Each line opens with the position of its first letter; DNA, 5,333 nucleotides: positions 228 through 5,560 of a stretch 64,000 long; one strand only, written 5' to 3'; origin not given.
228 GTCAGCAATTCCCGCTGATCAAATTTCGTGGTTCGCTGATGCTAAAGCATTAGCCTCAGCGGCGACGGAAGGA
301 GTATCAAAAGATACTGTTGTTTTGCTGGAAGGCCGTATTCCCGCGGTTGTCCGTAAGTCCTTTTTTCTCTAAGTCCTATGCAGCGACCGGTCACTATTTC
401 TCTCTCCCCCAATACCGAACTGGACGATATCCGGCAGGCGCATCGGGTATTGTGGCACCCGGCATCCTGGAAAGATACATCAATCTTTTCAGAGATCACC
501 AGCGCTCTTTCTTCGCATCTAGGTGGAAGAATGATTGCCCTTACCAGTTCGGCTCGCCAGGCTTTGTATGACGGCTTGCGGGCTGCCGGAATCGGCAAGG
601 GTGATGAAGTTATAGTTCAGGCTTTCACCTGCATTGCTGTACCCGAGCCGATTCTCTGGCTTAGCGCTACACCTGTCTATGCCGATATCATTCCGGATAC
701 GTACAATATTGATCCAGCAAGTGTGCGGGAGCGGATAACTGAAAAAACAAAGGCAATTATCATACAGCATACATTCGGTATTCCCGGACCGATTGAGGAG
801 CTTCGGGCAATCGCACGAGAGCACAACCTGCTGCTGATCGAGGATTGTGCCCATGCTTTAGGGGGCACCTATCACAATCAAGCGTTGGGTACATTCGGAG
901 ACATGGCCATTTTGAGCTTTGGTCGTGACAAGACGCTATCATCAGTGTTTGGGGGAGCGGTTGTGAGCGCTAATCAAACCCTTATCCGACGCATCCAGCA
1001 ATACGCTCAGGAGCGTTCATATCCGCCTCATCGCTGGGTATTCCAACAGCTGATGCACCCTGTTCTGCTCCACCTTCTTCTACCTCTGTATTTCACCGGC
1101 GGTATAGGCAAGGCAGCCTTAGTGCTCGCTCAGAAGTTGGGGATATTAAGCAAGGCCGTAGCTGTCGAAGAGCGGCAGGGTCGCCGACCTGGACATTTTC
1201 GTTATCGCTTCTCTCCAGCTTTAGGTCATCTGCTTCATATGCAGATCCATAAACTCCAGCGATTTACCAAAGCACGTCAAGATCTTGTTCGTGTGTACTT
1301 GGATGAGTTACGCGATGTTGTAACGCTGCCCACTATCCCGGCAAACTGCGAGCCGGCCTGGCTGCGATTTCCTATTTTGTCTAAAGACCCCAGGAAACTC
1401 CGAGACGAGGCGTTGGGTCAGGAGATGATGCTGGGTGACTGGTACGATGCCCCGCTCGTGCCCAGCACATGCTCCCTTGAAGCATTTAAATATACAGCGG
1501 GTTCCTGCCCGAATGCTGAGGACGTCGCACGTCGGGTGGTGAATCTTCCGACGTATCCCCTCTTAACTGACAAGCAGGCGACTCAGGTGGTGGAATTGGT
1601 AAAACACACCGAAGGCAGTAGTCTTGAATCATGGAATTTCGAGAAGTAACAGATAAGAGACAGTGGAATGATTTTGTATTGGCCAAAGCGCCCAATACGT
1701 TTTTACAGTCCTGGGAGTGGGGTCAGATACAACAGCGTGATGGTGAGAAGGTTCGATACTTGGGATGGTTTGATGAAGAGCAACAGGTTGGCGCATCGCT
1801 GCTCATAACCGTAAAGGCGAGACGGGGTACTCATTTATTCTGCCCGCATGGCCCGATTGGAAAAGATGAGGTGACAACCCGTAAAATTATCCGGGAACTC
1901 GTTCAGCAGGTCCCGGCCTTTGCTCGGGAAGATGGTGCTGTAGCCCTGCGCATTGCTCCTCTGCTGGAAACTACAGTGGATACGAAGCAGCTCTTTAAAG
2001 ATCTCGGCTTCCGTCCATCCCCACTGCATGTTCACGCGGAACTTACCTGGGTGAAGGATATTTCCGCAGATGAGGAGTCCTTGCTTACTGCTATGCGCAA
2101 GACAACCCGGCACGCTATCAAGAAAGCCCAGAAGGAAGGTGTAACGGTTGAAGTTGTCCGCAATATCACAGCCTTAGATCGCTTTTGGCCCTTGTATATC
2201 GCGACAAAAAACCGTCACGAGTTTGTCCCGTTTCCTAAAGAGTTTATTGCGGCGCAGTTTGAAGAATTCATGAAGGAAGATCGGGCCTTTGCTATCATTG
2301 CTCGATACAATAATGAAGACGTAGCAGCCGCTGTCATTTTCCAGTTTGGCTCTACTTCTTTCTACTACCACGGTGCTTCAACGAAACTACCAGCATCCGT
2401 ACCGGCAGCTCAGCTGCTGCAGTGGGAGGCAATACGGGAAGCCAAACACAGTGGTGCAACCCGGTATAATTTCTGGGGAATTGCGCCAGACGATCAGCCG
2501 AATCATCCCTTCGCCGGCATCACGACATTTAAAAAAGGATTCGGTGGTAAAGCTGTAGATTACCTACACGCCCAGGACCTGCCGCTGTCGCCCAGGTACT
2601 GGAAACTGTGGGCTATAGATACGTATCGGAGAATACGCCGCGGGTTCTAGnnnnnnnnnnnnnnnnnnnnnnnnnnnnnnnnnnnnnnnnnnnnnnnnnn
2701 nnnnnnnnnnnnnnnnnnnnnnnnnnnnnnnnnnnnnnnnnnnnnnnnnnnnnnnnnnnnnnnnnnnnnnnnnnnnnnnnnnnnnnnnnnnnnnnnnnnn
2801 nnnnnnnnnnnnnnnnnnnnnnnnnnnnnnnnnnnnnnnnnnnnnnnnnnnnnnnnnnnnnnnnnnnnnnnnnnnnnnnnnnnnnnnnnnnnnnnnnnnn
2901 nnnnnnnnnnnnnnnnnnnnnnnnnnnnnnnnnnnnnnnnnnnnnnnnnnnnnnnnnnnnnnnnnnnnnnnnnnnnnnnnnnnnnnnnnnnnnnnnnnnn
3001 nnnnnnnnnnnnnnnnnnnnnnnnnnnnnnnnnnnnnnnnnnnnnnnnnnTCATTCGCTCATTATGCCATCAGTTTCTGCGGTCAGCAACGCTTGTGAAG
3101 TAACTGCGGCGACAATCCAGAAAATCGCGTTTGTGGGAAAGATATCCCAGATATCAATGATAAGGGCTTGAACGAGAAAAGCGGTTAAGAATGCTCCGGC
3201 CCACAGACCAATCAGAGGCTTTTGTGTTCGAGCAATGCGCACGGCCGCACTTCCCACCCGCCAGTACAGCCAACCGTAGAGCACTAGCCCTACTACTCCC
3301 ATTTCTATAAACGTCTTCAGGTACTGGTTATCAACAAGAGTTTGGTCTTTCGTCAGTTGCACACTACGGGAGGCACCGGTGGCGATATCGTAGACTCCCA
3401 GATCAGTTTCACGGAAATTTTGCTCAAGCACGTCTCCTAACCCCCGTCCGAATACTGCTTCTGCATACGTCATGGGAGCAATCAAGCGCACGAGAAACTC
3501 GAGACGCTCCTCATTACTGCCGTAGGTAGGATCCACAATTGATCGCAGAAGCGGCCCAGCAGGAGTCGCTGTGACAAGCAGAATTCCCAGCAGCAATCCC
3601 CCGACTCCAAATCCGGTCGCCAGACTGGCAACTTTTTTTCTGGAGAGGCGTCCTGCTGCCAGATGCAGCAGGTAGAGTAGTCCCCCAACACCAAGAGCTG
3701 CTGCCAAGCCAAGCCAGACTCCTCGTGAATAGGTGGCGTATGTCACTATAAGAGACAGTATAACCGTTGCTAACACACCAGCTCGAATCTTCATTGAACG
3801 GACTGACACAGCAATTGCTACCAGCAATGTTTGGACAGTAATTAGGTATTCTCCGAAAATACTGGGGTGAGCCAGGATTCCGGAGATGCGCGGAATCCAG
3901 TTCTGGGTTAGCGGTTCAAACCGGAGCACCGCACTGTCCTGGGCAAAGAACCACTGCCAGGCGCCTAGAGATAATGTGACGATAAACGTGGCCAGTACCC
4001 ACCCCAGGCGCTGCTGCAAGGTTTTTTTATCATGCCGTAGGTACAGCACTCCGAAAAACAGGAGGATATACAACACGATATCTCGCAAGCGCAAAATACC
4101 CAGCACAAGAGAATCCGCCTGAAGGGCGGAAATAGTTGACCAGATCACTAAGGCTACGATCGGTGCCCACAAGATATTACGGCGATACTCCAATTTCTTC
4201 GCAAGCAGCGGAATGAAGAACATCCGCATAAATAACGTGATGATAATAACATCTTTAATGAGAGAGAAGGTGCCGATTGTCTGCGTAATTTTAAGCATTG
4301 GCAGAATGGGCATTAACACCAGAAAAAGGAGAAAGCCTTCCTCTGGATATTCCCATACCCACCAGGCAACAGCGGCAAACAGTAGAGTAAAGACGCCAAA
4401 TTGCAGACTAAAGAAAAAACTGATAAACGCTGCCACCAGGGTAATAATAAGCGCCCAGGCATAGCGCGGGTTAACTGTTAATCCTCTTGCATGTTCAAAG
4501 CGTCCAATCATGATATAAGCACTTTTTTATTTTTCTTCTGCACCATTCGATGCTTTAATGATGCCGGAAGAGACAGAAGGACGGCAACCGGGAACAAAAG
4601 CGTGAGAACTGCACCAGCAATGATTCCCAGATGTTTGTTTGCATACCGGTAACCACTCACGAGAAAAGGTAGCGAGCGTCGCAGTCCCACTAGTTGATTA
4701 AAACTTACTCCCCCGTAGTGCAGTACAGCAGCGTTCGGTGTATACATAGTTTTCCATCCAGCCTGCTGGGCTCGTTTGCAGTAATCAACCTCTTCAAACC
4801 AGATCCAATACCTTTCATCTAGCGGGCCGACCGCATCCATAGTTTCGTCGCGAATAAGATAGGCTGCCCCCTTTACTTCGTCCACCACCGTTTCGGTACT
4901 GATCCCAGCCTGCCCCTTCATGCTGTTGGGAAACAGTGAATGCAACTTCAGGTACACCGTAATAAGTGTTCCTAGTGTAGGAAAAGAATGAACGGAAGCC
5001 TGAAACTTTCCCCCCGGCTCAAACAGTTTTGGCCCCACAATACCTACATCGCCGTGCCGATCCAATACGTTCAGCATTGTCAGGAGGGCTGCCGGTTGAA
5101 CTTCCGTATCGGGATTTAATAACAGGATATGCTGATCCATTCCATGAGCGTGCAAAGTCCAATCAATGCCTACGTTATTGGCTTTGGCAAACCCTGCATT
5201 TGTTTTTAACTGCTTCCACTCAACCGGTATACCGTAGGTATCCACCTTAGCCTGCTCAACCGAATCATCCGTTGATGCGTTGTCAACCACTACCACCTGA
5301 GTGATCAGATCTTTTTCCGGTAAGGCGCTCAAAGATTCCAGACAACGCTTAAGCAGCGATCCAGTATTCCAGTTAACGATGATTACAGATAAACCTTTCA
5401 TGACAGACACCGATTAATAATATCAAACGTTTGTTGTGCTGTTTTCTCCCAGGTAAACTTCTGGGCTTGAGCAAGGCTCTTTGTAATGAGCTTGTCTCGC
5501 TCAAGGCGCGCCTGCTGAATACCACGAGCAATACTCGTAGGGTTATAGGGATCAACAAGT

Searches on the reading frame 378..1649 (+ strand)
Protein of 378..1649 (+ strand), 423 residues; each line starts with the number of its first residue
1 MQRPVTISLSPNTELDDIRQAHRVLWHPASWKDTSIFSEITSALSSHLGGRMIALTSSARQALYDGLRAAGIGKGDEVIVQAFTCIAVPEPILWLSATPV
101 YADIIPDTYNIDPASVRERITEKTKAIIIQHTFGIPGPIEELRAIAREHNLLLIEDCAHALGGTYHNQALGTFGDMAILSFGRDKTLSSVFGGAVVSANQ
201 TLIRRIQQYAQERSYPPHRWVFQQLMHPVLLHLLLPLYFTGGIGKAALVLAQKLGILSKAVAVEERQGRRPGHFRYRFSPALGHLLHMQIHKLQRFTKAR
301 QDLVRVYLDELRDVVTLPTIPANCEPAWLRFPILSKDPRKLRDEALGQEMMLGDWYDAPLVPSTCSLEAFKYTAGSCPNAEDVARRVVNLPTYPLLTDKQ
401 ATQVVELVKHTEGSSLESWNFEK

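Call 9: search_protein_families(library=pfam, proteins=[window:378-1649:+], max_evalue=0.001)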
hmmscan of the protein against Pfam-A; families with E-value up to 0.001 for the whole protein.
window:378-1649:+ (423 aa): 2 families
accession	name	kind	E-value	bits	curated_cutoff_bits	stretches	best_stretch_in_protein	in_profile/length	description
PF01041.23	DegT_DnrJ_EryC1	-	2.4e-65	221.6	19.8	2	41-209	30-198/360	DegT/DnrJ/EryC1/StrS aminotransferase family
PF00266.25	Aminotran_5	-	0.00083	18.9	21.5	0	56-165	70-184/371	Aminotransferase class-V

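Call 51: search_protein_families(library=ncbifam, proteins=[window:378-1649:+], max_evalue=0.00001)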
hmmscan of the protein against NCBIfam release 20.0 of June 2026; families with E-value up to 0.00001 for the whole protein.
window:378-1649:+ (423 aa): 11 families
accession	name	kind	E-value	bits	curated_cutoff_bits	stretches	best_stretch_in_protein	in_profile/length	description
NF008687.0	PRK11706.1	equivalog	9.3e-42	143.1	375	1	33-206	29-202/375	dTDP-4-amino-4,6-dideoxygalactose transaminase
TIGR04181.1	NHT_00031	hypoth_equivalog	2e-40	138.8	420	1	49-222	44-232/359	LegC family aminotransferase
TIGR03588.1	PseC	equivalog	6.7e-40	137.1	423.5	2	38-209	33-210/380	UDP-4-amino-4,6-dideoxy-N-acetyl-beta-L-altrosamine transaminase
TIGR04427.1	PLP_DesI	equivalog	1.9e-39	135.9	650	1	35-207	52-222/390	dTDP-4-dehydro-6-deoxyglucose aminotransferase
NF011936.0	PRK15407.1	equivalog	5.3e-39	134.1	423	1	67-207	105-245/440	lipopolysaccharide biosynthesis protein RfbH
NF008658.2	PRK11658.1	equivalog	5.5e-35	120.7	631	1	38-208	36-205/379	UDP-4-amino-4-deoxy-L-arabinose aminotransferase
TIGR02379.1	ECA_wecE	subfamily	2.3e-32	112.2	434.85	1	40-206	36-203/376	dTDP-4-amino-4,6-dideoxy-D-glucose transaminase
TIGR01977.1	am_tr_V_EF2568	hypoth_equivalog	4.4e-07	29.3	377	1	53-163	65-180/376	cysteine desulfurase family protein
NF005816.0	PRK07682.1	equivalog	4.3e-06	25.6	620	1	53-160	93-206/390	aminotransferase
NF004975.0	PRK06348.1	equivalog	5.4e-06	25.6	549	1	52-157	91-202/384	pyridoxal phosphate-dependent aminotransferase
NF005817.0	PRK07683.1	equivalog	7.6e-06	24.9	575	0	53-131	92-169/387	aminotransferase A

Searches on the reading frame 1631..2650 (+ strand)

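Call 9: search_protein_families(library=pfam, proteins=[window:1631-2650:+], max_evalue=0.001)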
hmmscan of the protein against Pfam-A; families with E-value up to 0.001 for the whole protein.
window:1631-2650:+ (339 aa): 2 families
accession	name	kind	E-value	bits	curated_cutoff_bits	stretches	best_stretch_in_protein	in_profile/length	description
PF02388.22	FemAB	-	2.5e-39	135.7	24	3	219-323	295-398/406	FemAB family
PF13480.13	Acetyltransf_6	-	1.2e-15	58.3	22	1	155-283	3-136/143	Acetyltransferase (GNAT) domain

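Call 51: search_protein_families(library=ncbifam, proteins=[window:1631-2650:+], max_evalue=0.00001)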
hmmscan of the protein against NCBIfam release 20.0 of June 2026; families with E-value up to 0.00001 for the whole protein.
window:1631-2650:+ (339 aa): 2 families
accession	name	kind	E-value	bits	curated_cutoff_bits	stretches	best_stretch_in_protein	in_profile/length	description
TIGR03019.1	pepcterm_femAB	equivalog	2.6e-16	59.6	260.35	1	11-281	2-258/330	FemAB family XrtA/PEP-CTERM system-associated protein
NF047883.1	UAcmpLyAlTFemX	equivalog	1.7e-15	57.2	500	1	8-300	11-311/337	UDP-N-acetylmuramoylpentapeptide-lysine N(6)-alanyltransferase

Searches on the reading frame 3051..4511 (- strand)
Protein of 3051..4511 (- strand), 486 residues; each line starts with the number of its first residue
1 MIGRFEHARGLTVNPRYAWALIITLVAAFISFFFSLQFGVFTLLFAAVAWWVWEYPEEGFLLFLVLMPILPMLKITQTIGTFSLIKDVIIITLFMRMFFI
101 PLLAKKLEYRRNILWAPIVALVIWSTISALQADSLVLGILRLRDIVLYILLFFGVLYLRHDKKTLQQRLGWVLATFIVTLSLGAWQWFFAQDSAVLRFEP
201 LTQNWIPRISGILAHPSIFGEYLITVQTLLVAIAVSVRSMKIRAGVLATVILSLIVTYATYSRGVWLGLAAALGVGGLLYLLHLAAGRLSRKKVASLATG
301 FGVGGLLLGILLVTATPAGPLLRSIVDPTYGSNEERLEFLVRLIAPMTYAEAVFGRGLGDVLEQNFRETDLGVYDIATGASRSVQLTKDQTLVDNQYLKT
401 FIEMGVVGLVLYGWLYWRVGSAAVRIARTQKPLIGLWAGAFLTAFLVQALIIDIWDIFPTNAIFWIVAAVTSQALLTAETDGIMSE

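Call 9: search_protein_families(library=pfam, proteins=[window:3051-4511:-], max_evalue=0.001)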
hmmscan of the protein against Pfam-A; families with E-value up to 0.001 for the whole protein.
window:3051-4511:- (486 aa): 1 family
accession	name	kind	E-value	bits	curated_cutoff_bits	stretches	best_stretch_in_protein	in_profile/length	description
PF04932.20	Wzy_C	-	4.7e-13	49.6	31.7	1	249-412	2-148/149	O-Antigen ligase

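Call 51: search_protein_families(library=ncbifam, proteins=[window:3051-4511:-], max_evalue=0.00001)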
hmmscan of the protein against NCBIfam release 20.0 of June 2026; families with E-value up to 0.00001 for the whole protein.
window:3051-4511:- (486 aa): 1 family
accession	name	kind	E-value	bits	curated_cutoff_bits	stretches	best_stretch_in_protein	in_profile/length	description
TIGR00947.1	2A73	equivalog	1.6e-06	27.4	366.4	1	128-325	82-280/425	IctB family putative bicarbonate transporter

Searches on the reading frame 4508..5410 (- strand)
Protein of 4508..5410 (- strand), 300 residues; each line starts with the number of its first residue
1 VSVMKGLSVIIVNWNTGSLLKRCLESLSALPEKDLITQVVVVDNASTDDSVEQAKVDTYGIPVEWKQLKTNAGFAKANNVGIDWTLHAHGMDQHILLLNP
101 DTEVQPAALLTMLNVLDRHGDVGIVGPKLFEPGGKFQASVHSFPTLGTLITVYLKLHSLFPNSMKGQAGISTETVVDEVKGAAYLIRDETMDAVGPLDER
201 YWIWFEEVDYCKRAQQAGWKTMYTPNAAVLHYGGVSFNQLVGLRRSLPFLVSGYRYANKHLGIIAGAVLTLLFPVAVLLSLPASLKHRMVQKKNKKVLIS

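Call 9: search_protein_families(library=pfam, proteins=[window:4508-5410:-], max_evalue=0.001)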
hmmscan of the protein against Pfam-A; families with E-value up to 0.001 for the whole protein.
window:4508-5410:- (300 aa): 2 families
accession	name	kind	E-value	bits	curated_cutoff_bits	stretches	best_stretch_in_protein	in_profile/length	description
PF00535.33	Glycos_transf_2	-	1.9e-15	57.6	23.3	1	8-144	1-131/168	Glycosyl transferase family 2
PF13641.12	Glyco_tranf_2_3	-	2.8e-11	44.3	27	1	7-241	3-221/230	Glycosyltransferase like family 2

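Call 51: search_protein_families(library=ncbifam, proteins=[window:4508-5410:-], max_evalue=0.00001)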
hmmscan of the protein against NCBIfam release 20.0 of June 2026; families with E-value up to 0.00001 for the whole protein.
window:4508-5410:- (300 aa): 6 families
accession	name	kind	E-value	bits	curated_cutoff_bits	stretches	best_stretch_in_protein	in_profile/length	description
TIGR01556.1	rhamnosyltran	subfamily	5.3e-17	61.9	200.55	1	36-249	21-219/281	rhamnosyltransferase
TIGR03965.1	mycofact_glyco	equivalog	6.8e-17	61.5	280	1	7-242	76-291/467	mycofactocin biosynthesis glycosyltransferase MftF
NF041875.1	EPS_EpsD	equivalog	7.5e-10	38.7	370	1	7-237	1-213/325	exopolysaccharide biosynthesis glycosyltransferase EpsD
NF050113.1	gal_furan_GlfT1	equivalog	1.8e-07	30.8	330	1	10-235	4-210/290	galactofuranosyltransferase GlfT1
NF007482.0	PRK10073.1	equivalog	2.7e-07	29.9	423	1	2-112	3-106/334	glycosyltransferase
TIGR04283.1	glyco_like_mftF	equivalog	6.6e-06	25.9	182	1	7-117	1-98/221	TIGR04283 family arsenosugar biosynthesis glycosyltransferase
